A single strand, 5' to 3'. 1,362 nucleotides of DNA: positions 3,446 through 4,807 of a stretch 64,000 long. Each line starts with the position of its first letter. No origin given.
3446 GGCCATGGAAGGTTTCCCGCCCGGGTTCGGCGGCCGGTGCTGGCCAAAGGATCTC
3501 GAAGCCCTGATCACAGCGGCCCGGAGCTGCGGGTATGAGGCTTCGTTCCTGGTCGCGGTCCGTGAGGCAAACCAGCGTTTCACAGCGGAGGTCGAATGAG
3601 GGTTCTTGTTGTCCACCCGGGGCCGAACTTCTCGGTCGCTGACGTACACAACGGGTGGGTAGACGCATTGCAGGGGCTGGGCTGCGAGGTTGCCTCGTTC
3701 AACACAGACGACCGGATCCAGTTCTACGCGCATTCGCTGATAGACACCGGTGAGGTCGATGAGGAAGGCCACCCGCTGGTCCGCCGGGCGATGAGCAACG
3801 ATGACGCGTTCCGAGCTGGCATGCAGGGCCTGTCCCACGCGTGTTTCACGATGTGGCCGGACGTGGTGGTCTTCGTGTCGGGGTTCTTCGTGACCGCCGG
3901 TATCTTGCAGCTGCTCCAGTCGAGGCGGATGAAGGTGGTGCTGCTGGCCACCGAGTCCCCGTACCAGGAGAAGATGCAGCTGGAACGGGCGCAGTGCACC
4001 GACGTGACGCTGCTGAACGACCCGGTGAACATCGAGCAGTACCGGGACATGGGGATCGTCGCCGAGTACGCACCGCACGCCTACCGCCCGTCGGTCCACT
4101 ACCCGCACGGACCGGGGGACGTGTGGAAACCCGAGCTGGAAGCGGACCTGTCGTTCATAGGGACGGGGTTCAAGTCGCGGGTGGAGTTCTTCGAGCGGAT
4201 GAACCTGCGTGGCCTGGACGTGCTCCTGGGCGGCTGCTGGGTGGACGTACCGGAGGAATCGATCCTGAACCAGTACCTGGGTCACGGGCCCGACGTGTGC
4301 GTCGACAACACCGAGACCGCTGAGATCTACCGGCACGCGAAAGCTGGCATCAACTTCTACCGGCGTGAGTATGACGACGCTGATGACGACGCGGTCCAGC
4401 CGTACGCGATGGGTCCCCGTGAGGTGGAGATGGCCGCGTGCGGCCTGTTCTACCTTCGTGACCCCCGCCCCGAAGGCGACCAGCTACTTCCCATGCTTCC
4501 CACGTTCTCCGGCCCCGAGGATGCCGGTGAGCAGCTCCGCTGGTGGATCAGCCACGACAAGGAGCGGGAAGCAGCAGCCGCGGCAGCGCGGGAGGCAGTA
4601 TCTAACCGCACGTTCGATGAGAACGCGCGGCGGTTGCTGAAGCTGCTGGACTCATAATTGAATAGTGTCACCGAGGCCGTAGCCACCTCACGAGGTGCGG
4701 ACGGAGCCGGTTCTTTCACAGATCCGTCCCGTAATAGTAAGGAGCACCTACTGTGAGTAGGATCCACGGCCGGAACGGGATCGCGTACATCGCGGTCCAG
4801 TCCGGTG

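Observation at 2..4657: Candidate virion-glycosylation module: S/T-rich repeat protein + truncated UDP-sugar dehydrogenase + GT-B glycosyltransferase inside the head-tail/tail gene block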

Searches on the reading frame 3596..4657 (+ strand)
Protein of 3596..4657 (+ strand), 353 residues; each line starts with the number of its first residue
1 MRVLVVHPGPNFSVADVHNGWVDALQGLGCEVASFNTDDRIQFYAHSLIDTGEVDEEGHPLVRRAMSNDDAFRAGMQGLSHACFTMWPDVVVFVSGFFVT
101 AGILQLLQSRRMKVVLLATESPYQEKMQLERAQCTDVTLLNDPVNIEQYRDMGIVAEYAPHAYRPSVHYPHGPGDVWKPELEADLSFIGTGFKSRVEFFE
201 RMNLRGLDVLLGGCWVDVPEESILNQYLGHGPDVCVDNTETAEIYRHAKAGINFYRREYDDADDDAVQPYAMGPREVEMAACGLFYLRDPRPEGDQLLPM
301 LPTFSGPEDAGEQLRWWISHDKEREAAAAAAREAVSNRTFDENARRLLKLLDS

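Call 5: search_protein_families(library=pfam, proteins=[window:3596-4657:+], max_evalue=0.01)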
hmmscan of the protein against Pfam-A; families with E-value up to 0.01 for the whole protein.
window:3596-4657:+ (353 aa): 1 family
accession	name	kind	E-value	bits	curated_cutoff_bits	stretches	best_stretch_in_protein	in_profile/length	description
PF13524.12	Glyco_trans_1_2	-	2.2e-12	47.6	25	1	235-347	34-142/144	Glycosyl transferase-like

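Call 9: search_dna_similar(query=window:3596-4657:+, collection=phages, mode=protein, max_rows=30)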
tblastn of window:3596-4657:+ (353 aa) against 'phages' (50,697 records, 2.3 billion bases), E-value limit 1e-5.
No match.

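Call 13: find_encoding_contigs(protein=window:3596-4657:+, flank=10000, max_places=6)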
Protein window:3596-4657:+ (353 aa): 3 contigs read that carry it; 2 places shown.
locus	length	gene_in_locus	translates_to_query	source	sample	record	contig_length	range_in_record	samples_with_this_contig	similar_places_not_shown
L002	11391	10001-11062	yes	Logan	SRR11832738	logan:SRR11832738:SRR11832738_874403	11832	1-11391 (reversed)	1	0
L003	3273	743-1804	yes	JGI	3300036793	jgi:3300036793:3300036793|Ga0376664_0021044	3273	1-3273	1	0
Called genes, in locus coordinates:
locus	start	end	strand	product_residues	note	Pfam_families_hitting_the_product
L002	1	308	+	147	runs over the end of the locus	-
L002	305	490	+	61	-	-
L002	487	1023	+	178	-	PF13847:Methyltransf_31 (weak)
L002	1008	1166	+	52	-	-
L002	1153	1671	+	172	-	-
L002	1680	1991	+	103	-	-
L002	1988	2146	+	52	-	-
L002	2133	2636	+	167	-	-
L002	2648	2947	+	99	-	-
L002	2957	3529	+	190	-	-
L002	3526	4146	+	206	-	-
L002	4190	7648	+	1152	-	-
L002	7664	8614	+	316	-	-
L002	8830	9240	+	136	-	-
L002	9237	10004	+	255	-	PF03721:UDPG_MGDP_dh_N (weak), PF00984:UDPG_MGDP_dh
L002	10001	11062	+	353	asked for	PF13524:Glyco_trans_1_2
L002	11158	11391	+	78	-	?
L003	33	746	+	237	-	PF03721:UDPG_MGDP_dh_N (weak), PF00984:UDPG_MGDP_dh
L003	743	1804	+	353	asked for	PF13524:Glyco_trans_1_2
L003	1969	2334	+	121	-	-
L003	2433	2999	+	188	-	-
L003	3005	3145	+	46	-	-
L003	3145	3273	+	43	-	?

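Call 18: search_protein_families(library=phrogs, proteins=[L002:4190-7648:+, window:3596-4657:+], max_evalue=0.01)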
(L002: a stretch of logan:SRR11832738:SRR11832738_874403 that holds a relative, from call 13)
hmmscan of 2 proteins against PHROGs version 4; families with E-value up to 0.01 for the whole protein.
L002:4190-7648:+ (1152 aa): 0 families

window:3596-4657:+ (353 aa): 0 families

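Call 19: search_protein_families(library=ncbifam, proteins=[window:3596-4657:+], max_evalue=0.01)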
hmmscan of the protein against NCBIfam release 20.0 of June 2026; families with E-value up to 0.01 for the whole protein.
window:3596-4657:+ (353 aa): 0 families

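Call 22: find_homologous_proteins(query=window:3596-4657:+)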
Query window:3596-4657:+ (353 aa): 2215 proteins with E <= 0.001 among 4699 candidates; the best 120 are listed.
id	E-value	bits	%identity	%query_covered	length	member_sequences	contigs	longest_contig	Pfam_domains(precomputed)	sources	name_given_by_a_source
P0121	9.3e-244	826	100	100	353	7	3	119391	PF13524.13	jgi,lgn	jgi:hypothetical protein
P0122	2.5e-213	726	87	100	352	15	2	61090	PF13524.13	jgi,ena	-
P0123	2.2e-208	710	84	100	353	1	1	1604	PF13524.13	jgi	jgi:hypothetical protein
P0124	7.8e-204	695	85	100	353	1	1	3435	PF13524.13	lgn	-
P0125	3.5e-194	663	80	100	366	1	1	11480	PF13524.13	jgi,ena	-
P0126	3.0e-186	637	77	100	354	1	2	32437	PF13524.13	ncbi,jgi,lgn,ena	-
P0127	8.5e-182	622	75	100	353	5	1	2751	PF13524.13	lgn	-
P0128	1.6e-179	615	74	100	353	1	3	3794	PF13524.13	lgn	-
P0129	8.8e-178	609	73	100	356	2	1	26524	PF13524.13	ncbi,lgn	-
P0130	1.3e-176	605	74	100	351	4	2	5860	PF13524.13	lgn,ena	-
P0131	4.2e-176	603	73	100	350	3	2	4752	PF13524.13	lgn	-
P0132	5.0e-176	603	73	100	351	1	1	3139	PF13524.13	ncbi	-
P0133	1.8e-175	601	72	100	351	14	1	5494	PF13524.13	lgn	-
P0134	4.1e-175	600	73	100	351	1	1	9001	PF13524.13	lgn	-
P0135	4.3e-174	597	72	100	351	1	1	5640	PF13524.13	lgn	-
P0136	5.8e-173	593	73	100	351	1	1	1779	PF13524.13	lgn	-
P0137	5.9e-173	593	73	99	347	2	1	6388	PF13524.13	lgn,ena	-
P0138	2.3e-170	585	72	100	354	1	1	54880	PF13524.13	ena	-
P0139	4.9e-169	580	70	100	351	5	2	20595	PF13524.13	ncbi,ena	-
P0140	1.4e-168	579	71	100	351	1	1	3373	PF13524.13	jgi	-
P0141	2.0e-165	568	72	95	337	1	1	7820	PF13524.13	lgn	-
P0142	1.6e-161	555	67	100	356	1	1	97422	PF13524.13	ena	-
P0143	4.7e-156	537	65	100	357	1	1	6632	PF13524.13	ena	-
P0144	5.4e-155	534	65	100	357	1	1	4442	PF13524.13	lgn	-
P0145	1.1e-153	530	66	99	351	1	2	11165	PF13524.13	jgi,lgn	jgi:hypothetical protein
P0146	4.8e-152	524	69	94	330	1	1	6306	PF13524.13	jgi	jgi:spore maturation protein CgeB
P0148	1.8e-146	506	63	99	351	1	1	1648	PF13524.13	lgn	-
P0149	7.2e-143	494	61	100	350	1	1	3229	PF13524.13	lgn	-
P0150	2.6e-142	492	60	100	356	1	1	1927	PF13524.13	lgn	-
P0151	3.6e-142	492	61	100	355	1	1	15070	PF13524.13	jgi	jgi:spore maturation protein CgeB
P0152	1.5e-141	490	60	100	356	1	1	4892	PF13524.13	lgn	-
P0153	1.9e-140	486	58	100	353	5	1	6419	PF13524.13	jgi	jgi:spore maturation protein CgeB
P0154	7.0e-140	484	61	100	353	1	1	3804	PF13524.13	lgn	-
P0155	2.5e-139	482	59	98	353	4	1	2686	PF13524.13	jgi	-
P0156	8.9e-138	477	59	100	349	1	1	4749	PF13524.13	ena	-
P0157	1.3e-137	477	58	100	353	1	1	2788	PF13524.13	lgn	-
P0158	2.2e-137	476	59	99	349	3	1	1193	PF13524.13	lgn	-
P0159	5.2e-137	475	59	100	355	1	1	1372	PF13524.13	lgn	-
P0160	1.2e-136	474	62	100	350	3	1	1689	PF13524.13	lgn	-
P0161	1.4e-136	473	59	100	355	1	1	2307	PF13524.13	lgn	-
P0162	2.0e-136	473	62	100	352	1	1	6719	PF13524.13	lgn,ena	-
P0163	2.5e-136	473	60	98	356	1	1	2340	PF13524.13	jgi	jgi:hypothetical protein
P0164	4.1e-136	472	69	85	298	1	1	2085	PF13524.13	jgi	jgi:spore maturation protein CgeB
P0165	4.0e-135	469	59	100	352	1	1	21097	PF13524.13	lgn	-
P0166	9.0e-135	467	71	81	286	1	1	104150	PF13524.13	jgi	jgi:spore maturation protein CgeB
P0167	1.9e-134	466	57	97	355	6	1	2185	PF13524.13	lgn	-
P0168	5.7e-134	465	60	100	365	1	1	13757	PF13524.13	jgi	jgi:spore maturation protein CgeB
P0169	1.2e-133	464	60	97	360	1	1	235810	PF13524.13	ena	-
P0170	1.9e-133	463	59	100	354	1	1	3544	PF13524.13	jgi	jgi:hypothetical protein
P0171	2.0e-133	463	59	100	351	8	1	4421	PF13524.13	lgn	-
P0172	1.2e-132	460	69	81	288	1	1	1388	PF13524.13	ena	-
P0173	5.2e-132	458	60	100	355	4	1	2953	PF13524.13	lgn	-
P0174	7.5e-132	458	59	100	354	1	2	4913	PF13524.13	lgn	-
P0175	8.9e-132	458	57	100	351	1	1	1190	PF13524.13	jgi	jgi:hypothetical protein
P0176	3.1e-131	456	60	100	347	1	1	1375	PF13524.13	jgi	-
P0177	3.9e-131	455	58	100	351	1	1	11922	PF13524.13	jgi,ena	-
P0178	7.0e-131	455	58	100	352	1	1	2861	PF13524.13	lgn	-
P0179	1.8e-130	453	61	96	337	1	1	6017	PF13524.13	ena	-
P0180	3.7e-130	452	85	64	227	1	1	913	PF13524.13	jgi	jgi:hypothetical protein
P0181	7.7e-130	451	58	99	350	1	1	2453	PF13524.13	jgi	jgi:hypothetical protein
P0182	9.1e-130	451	58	100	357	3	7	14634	PF13524.13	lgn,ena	-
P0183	9.1e-130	451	58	100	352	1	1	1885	PF13524.13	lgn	-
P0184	1.3e-129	450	60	100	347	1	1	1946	PF13524.13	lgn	-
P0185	1.8e-129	450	58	100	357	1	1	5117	PF13524.13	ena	-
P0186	2.1e-129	450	59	97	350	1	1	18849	PF13524.13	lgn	-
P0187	1.3e-128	447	59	100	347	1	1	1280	PF13524.13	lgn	-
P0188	2.9e-128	446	59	100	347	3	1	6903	PF13524.13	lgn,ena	-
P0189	3.8e-128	446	58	100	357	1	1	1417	PF13524.13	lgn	-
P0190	1.4e-127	444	56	100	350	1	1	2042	PF13524.13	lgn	-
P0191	3.3e-127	443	59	96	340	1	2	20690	PF13524.13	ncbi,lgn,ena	-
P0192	6.7e-127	442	58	100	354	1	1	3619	PF13524.13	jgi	jgi:spore maturation protein CgeB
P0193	8.3e-127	441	56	100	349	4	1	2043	PF13524.13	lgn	-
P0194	9.3e-127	441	59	100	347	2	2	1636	PF13524.13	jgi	-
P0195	2.0e-126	440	59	99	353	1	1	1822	PF13524.13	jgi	jgi:spore maturation protein CgeB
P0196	2.4e-126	440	59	100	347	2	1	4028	PF13524.13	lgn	-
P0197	2.6e-126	440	58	99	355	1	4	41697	PF13524.13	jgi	jgi:spore maturation protein CgeB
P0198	2.6e-126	440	58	100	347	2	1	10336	PF13524.13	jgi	jgi:spore maturation protein CgeB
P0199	4.3e-126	439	56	100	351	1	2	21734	PF13524.13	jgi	jgi:spore maturation protein CgeB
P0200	7.7e-126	438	57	100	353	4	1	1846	PF13524.13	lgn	-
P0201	7.7e-126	438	58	100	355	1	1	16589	PF13524.13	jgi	jgi:spore maturation protein CgeB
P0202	8.8e-126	438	55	100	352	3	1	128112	PF13524.13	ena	-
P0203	1.1e-125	438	59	100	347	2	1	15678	PF13524.13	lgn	-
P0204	1.2e-125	437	58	100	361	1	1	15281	PF13524.13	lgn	-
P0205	2.3e-125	436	58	100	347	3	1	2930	PF13524.13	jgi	jgi:hypothetical protein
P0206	3.3e-125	436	57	100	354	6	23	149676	PF13524.13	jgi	jgi:spore maturation protein CgeB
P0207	3.5e-125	436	57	99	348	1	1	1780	PF13524.13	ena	-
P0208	5.1e-125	435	56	100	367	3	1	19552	PF13524.13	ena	-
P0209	6.2e-125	435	56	99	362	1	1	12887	PF13524.13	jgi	jgi:spore maturation protein CgeB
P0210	6.9e-125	435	56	100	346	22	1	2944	PF13524.13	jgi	jgi:spore maturation protein CgeB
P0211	1.0e-124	434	59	93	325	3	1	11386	PF13524.13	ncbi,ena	-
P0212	1.1e-124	434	57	99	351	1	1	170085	PF13524.13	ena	-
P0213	1.2e-124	434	58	100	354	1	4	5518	PF13524.13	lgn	-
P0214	1.4e-124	434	56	100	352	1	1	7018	PF13524.13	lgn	-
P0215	2.2e-124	433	55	99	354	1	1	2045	PF13524.13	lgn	-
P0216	3.1e-124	433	57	99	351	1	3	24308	PF13524.13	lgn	-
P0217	3.3e-124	433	58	100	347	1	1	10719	PF13524.13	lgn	-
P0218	3.3e-124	433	59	100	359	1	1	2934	PF13524.13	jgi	jgi:spore maturation protein CgeB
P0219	4.4e-124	432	57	100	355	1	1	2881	PF13524.13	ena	-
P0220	6.5e-124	432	58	100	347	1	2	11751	PF13524.13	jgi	jgi:hypothetical protein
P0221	7.7e-124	431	55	100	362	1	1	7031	PF13524.13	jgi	jgi:spore maturation protein CgeB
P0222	8.3e-124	431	56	100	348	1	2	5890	PF13524.13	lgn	-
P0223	8.5e-124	431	60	95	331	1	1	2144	PF13524.13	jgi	jgi:spore maturation protein CgeB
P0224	1.4e-123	431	57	100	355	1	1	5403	PF13524.13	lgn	-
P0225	1.5e-123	431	59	95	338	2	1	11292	PF13524.13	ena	-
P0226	1.6e-123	430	56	99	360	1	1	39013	PF13524.13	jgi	jgi:hypothetical protein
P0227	2.6e-123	430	56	100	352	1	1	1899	PF13524.13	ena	-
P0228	4.1e-123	429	56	99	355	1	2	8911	PF13524.13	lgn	-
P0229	4.6e-123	429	54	99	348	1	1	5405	PF13524.13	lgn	-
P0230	5.4e-123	429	56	99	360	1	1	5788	PF13524.13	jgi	jgi:spore maturation protein CgeB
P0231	6.3e-123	428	56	100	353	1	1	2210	PF13524.13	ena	-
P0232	1.2e-122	428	56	100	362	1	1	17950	PF13524.13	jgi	jgi:hypothetical protein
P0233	1.4e-122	427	56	100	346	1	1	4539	PF13524.13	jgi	jgi:spore maturation protein CgeB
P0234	1.7e-122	427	56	100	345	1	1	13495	PF13524.13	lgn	-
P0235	1.9e-122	427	57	100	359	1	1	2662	PF13524.13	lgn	-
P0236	2.0e-122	427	57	100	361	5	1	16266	PF13524.13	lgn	-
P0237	3.1e-122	426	56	100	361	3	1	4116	PF13524.13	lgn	-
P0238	6.5e-122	425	55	100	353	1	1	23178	PF13524.13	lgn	-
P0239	7.7e-122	425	55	100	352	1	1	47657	PF13524.13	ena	-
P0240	9.9e-122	425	56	100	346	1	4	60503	PF13524.13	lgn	-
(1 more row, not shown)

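Call 30: find_encoding_contigs(protein=P0122, flank=10000, max_places=2)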
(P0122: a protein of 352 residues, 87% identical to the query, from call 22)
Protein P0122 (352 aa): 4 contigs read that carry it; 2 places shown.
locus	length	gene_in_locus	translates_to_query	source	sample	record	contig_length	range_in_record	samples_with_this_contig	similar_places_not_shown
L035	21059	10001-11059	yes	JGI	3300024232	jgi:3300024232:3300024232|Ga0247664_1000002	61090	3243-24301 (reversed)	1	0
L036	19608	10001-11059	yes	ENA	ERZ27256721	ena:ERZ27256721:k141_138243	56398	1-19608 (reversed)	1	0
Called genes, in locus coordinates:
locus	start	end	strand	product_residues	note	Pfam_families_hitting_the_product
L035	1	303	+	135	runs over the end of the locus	-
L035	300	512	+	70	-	-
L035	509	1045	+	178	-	PF13847:Methyltransf_31, PF13649:Methyltransf_25 (weak)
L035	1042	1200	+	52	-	-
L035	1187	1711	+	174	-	-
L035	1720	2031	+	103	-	-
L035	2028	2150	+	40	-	-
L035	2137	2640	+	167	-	-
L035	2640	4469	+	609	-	-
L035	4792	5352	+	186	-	-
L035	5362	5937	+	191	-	-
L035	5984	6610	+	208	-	-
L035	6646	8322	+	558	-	-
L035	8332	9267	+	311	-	-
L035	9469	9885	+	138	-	-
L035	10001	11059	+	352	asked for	PF13524:Glyco_trans_1_2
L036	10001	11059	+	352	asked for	PF13524:Glyco_trans_1_2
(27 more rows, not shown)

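Call 31: find_encoding_contigs(protein=P0142, flank=10000, max_places=2)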
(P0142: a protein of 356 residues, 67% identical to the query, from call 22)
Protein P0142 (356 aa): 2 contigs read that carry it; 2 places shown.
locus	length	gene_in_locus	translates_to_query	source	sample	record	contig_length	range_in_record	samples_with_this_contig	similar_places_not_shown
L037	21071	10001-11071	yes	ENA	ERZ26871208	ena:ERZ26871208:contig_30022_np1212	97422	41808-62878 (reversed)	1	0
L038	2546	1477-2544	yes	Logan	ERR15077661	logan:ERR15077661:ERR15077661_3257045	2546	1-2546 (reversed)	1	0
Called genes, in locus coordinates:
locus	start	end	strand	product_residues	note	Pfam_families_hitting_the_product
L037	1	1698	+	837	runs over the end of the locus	-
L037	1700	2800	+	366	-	-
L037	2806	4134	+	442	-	-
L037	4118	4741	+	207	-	-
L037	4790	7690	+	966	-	-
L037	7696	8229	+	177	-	-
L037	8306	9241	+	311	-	-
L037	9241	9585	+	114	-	-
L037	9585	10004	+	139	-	-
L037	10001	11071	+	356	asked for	PF13524:Glyco_trans_1_2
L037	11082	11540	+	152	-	-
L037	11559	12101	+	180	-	-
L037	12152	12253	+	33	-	-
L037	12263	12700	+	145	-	-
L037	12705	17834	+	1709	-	PF00877:NLPC_P60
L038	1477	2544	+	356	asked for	PF13524:Glyco_trans_1_2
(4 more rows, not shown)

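Call 32: find_encoding_contigs(protein=P0206, flank=10000, max_places=2)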
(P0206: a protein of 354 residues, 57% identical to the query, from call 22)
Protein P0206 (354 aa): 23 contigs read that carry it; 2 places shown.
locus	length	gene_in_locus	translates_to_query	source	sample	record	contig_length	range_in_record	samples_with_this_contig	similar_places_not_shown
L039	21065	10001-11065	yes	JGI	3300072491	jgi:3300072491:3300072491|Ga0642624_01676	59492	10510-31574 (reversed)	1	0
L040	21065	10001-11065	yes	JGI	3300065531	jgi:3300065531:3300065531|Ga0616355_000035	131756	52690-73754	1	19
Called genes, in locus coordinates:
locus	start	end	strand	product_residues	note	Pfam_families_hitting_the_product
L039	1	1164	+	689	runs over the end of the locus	-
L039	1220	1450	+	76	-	-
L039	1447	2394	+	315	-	-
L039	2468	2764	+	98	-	-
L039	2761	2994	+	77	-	-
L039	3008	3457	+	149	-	PF00782:DSPc (weak)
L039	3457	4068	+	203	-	-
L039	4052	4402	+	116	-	-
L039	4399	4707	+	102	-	-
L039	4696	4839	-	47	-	-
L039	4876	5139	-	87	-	-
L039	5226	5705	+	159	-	-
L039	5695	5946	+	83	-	-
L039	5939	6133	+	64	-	-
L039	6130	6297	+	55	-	-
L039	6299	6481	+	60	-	-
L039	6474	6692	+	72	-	-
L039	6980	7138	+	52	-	-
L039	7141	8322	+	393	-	PF00082:Peptidase_S8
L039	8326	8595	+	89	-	-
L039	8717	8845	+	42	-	-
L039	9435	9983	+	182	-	PF13392:HNH_3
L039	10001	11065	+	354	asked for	PF13524:Glyco_trans_1_2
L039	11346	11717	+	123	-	-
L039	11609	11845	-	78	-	-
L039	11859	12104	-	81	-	-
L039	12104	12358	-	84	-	-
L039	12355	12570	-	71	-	-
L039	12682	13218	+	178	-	-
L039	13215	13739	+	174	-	-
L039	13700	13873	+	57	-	-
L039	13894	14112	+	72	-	-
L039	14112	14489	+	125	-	-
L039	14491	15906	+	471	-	-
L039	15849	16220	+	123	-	-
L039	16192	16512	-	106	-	-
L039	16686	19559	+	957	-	PF01464:SLT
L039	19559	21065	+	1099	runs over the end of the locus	-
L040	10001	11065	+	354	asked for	PF13524:Glyco_trans_1_2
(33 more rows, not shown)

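Call 48: find_related_loci(query=A2, collection=viral_contigs, flank=8000)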
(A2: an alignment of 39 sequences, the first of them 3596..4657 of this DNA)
Query A2 (353 aa) in viral_contigs; peptide patterns used: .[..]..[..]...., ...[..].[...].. (x = any residue, [..] = any of these).
598 stretches matched a pattern (row limit reached: there are more); 556 encode a relative of the query (tblastn E <= 1e-3); the best 80 are kept; 80 distinct loci.
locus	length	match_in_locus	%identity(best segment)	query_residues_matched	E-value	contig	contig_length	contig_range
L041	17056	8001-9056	87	1-353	0e+0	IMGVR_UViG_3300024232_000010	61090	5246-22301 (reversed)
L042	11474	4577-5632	77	1-352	2e-180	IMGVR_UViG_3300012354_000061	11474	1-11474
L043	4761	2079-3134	74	1-352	0e+0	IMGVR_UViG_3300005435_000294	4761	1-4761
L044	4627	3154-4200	73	1-352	0e+0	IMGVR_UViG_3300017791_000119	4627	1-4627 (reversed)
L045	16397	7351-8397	73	1-352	4e-177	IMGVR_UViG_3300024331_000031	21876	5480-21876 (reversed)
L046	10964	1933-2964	72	1-346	2e-170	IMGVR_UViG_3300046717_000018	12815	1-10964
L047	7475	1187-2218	73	1-346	2e-170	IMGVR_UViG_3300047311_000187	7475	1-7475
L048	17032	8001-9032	72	1-346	4e-169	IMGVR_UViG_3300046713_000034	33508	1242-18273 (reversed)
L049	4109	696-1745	70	1-352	1e-173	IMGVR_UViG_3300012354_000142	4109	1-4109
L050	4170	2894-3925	73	1-346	1e-169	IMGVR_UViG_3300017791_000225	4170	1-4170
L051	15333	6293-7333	61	1-351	1e-143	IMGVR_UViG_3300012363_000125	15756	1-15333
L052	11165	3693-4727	66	1-346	1e-143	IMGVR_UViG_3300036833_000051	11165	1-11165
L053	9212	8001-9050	58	1-353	6e-136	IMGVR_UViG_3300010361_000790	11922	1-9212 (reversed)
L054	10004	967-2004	57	1-352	5e-132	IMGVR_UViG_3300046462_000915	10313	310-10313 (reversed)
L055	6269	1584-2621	57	1-352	4e-132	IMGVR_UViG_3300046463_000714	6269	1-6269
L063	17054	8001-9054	61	1-352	2e-122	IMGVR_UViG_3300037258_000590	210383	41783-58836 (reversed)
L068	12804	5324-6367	58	1-350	2e-120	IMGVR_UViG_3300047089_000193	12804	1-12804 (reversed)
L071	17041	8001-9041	56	9-352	4e-120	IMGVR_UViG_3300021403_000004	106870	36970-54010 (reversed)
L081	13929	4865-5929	54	1-353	7e-119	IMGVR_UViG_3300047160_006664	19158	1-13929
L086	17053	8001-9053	56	1-352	3e-117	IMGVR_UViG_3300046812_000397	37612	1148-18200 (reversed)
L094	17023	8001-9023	52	1-352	2e-114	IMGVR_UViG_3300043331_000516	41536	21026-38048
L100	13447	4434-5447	55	12-350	7e-113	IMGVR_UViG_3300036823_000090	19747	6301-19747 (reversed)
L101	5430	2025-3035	51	10-352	4e-113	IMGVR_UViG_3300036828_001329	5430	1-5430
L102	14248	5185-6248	57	1-353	1e-112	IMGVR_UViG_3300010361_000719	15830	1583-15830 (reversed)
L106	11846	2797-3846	51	10-352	3e-111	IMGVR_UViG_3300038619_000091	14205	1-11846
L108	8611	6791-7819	52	1-352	3e-111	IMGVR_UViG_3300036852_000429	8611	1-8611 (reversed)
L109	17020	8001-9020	50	1-353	5e-111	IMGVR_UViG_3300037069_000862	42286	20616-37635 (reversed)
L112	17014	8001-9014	51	1-351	1e-110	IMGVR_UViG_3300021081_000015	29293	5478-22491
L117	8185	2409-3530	49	1-352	2e-110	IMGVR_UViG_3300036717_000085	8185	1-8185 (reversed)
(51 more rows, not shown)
